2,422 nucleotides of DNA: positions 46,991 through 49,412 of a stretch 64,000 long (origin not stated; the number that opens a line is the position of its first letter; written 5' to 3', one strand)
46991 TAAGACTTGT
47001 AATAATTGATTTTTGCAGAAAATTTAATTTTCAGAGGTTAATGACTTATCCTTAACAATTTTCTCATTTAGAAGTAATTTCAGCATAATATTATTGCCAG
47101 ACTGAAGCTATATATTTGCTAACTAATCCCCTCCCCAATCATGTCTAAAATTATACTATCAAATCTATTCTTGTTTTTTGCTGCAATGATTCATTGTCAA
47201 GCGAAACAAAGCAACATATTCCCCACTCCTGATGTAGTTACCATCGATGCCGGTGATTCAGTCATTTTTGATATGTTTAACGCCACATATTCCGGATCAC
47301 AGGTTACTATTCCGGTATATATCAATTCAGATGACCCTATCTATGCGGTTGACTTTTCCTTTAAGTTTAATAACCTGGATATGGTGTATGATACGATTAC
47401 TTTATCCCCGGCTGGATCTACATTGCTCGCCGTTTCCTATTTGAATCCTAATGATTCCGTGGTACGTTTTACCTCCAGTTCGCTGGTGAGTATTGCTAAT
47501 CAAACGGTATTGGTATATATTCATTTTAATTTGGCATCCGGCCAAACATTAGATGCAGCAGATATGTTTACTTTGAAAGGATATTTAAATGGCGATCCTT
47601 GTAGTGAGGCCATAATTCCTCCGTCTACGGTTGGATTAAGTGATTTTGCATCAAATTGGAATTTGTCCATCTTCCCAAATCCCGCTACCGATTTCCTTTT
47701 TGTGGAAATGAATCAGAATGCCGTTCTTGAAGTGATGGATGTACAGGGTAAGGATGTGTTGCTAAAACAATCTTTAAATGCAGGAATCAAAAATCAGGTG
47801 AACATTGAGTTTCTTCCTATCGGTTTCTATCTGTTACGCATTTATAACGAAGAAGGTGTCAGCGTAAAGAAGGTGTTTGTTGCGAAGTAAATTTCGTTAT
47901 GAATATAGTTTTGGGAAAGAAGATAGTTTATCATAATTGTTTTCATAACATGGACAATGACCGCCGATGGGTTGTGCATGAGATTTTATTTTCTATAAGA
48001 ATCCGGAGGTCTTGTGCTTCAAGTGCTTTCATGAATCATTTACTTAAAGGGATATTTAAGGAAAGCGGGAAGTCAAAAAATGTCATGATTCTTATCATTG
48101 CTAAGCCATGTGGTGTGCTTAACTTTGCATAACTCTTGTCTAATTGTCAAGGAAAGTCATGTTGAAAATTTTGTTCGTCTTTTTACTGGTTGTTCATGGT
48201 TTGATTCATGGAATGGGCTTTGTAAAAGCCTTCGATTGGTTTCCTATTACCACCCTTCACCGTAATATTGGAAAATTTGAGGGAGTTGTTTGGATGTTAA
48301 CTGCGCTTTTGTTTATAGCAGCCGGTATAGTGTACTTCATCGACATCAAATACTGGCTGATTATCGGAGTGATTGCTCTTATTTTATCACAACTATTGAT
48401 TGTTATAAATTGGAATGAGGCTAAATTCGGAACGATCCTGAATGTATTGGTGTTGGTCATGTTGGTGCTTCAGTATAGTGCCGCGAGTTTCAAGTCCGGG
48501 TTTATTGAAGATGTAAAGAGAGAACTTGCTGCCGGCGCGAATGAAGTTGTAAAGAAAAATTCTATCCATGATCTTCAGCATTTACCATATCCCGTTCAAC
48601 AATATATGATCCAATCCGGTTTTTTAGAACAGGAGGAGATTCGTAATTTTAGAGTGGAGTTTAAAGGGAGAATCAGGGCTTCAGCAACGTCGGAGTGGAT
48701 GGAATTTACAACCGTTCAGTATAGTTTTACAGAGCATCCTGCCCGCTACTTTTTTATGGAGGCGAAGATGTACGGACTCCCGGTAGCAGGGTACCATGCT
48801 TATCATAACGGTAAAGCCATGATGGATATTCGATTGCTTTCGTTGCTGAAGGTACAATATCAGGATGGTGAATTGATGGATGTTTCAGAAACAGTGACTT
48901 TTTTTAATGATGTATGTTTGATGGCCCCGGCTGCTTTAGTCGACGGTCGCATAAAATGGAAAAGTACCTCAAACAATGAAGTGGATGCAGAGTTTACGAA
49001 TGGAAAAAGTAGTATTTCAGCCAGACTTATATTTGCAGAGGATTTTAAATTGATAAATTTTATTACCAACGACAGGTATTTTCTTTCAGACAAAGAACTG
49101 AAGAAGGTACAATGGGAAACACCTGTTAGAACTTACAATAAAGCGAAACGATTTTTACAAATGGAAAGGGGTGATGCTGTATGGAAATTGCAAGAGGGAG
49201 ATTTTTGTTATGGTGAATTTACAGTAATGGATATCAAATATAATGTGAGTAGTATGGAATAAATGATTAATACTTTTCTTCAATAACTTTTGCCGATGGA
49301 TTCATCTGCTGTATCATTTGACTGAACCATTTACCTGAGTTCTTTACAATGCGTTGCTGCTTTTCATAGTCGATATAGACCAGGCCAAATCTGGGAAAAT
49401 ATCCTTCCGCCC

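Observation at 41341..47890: Cohesin-like and dockerin-like modules on T9SS-anchored proteins: possible cohesin-dockerin surface assembly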

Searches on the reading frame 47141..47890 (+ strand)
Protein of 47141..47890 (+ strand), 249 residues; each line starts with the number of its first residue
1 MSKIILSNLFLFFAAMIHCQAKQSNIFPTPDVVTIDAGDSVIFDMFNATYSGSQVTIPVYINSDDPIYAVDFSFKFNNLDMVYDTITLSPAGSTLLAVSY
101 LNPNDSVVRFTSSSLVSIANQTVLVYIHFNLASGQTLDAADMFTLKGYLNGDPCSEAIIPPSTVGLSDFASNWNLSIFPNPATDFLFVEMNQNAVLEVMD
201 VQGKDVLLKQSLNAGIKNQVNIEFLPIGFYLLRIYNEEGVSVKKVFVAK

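Call 3: search_protein_families(library=pfam, proteins=[window:47141-47890:+], max_evalue=1)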
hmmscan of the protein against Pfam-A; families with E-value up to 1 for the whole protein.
window:47141-47890:+ (249 aa): 3 families
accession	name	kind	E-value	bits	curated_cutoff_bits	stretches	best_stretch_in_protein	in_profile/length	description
PF18962.6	Por_Secre_tail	-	1e-11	45.4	27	1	177-247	1-75/75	Secretion system C-terminal sorting domain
PF00963.24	Cohesin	-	7.7e-06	26.6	24.1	1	50-137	11-107/139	Cohesin domain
PF16967.11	TcfC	-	0.016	15.2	29.4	1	186-239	5-57/68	E-set like domain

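Call 4: search_protein_families(library=ncbifam, proteins=[window:47141-47890:+], max_evalue=1)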
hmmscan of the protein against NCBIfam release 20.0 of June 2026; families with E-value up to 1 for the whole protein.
window:47141-47890:+ (249 aa): 4 families
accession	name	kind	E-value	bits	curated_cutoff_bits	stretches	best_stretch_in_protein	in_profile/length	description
TIGR04183.1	Por_Secre_tail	domain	5.2e-11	42.4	23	1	177-246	1-70/72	T9SS type A sorting domain-containing protein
NF038113.1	T9SSA_dep_M36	equivalog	3.9e-09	35.2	885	1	162-247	781-868/869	T9SS-dependent M36 family metallopeptidase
NF050177.1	TapA_OM_Porphy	equivalog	0.00018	20.4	500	1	174-247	470-543/544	TapA/TapC family T9SS-dependent outer membrane protein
NF040580.1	MBL_fold_Vmh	equivalog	0.091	12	430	1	89-137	18-66/286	Vmh family MBL fold metallo-hydrolase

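Call 8: search_solved_structures(query=window:47141-47890:+, max_evalue=1, show_alignments=3)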
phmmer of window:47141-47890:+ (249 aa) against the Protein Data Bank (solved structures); distinct sequences matched with E-value up to 1: 3.
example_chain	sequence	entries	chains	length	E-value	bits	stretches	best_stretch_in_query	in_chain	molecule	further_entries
7pzj_A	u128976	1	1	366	9.5e-05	25.2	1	163-241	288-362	Lipase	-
5jvk_A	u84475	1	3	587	0.0006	22.6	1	158-242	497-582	Uncharacterized protein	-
8glk_D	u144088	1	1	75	0.0013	21.5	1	176-247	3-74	Endonuclease I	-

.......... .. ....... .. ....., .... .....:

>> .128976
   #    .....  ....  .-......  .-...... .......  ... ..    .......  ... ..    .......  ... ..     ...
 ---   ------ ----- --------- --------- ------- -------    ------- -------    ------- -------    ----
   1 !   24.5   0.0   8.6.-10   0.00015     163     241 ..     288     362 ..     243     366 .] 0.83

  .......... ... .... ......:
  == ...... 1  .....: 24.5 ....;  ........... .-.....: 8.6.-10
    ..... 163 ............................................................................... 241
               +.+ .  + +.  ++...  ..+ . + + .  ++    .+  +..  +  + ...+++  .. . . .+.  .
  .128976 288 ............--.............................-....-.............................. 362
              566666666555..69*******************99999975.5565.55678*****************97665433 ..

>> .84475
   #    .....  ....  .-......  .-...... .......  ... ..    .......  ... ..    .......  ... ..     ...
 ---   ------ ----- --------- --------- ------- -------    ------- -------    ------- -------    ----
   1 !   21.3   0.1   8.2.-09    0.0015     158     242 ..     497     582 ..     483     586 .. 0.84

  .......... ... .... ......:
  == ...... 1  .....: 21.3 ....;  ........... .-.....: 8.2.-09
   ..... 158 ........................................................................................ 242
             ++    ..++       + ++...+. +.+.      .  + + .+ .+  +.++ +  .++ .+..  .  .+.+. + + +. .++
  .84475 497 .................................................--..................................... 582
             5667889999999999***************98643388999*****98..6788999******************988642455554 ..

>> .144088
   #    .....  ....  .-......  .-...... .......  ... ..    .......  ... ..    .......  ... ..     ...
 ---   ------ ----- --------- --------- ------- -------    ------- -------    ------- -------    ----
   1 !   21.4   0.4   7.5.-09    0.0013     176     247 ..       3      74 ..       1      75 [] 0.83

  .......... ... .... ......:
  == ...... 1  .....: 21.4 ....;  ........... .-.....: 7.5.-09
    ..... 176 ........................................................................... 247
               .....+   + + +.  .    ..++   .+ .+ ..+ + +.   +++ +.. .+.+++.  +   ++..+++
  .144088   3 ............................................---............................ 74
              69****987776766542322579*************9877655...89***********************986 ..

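Call 48: search_protein_families(library=pfam, alignment_id=A6, max_evalue=0.01)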
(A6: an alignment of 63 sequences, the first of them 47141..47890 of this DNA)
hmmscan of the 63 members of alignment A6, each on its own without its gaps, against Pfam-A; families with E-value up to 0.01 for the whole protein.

A. member 1, window:47141-47890:+ (249 aa): 2 families
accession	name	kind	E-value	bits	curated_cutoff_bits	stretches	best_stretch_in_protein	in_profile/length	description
PF18962.6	Por_Secre_tail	-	1e-11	45.4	27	1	177-247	1-75/75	Secretion system C-terminal sorting domain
PF00963.24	Cohesin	-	7.7e-06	26.6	24.1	1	50-137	11-107/139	Cohesin domain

B. families by the number of members that match (of 63 scanned): 7 families
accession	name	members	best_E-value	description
PF18962.6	Por_Secre_tail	62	3.8e-17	Secretion system C-terminal sorting domain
PF00963.24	Cohesin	36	3.1e-08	Cohesin domain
PF11589.14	DUF3244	4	0.0021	Domain of unknown function (DUF3244)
PF16967.11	TcfC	3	0.001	E-set like domain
PF13860.13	FlgD_ig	1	0.0039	FlgD Ig-like domain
PF10878.14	DUF2672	1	0.004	Protein of unknown function (DUF2672)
PF11974.14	bMG3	1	0.004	Bacterial alpha-2-macroglobulin MG3 domain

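Call 49: search_solved_structures(query=A6, max_evalue=1, show_alignments=0)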
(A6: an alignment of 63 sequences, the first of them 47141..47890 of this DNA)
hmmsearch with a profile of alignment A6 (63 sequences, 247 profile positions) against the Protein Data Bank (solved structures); distinct sequences matched with E-value up to 1: 20.
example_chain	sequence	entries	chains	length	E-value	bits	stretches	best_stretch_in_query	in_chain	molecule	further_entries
7pzj_A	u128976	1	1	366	7.8e-12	47.9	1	147-242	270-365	Lipase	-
8glk_D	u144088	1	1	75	8.4e-12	47.8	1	173-246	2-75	Endonuclease I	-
5jvk_A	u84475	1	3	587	1.1e-09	40.8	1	155-246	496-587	Uncharacterized protein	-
8glj_D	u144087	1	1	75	1.1e-08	37.5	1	172-246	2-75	Por secretion system C-terminal sorting domain-containing protein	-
9whd_A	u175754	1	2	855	8.2e-08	34.7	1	165-245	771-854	GH167 glycoside hydrolase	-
5uyt_A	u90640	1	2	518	5.1e-06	28.8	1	165-241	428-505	Ice-binding protein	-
8qb1_A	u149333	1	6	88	3.7e-05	26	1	173-245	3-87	Mirolase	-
5hfs_A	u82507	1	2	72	0.026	16.7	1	183-246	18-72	Gingipain R2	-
7pq4_A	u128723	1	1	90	0.04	16.1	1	183-246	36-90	Arginine-specific cysteine proteinase (Arg-gingipain)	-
2ccl_A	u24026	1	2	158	0.068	15.3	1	39-83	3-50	CELLULOSOMAL SCAFFOLDING PROTEIN A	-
1ohz_A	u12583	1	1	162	0.072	15.3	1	39-83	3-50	CELLULOSOMAL SCAFFOLDING PROTEIN A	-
5ag8_A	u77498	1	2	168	0.15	14.2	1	184-246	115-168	GINGIPAIN R2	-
5ag9_A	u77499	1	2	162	0.15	14.2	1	184-246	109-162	Gingipain R2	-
9x1i_A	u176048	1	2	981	0.17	14.1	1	193-246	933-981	Endo-beta-N-acetylglucosaminidase HS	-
7dz9_A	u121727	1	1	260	0.21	13.7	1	130-166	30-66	MbnB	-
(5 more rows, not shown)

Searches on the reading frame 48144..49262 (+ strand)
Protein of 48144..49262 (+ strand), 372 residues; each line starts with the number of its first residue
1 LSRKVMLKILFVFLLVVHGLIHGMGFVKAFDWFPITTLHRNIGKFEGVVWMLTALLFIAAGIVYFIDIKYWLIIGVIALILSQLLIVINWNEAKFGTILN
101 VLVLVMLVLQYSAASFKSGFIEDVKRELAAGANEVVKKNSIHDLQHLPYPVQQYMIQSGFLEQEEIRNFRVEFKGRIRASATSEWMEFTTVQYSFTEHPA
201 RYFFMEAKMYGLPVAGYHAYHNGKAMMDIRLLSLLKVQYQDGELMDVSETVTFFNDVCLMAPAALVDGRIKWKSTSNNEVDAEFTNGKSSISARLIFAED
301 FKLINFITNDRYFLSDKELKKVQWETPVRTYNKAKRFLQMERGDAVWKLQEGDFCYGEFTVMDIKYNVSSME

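Call 3: search_protein_families(library=pfam, proteins=[window:48144-49262:+], max_evalue=1)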
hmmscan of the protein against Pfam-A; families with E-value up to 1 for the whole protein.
window:48144-49262:+ (372 aa): 2 families
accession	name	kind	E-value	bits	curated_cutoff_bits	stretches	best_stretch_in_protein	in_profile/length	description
PF20181.5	DUF6544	-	4.8e-65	219.3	25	1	142-359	6-221/221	Family of unknown function (DUF6544)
PF21900.3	DUF6920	-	6.6e-42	144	27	1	145-366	1-222/222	Family of unknown function (DUF6920)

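Call 4: search_protein_families(library=ncbifam, proteins=[window:48144-49262:+], max_evalue=1)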
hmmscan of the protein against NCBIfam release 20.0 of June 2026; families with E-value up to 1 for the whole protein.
window:48144-49262:+ (372 aa): 1 family
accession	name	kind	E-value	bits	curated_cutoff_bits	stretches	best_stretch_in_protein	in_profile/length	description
NF008474.0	PRK11371.1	equivalog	0.077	13.1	217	1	49-121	11-82/138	hypothetical protein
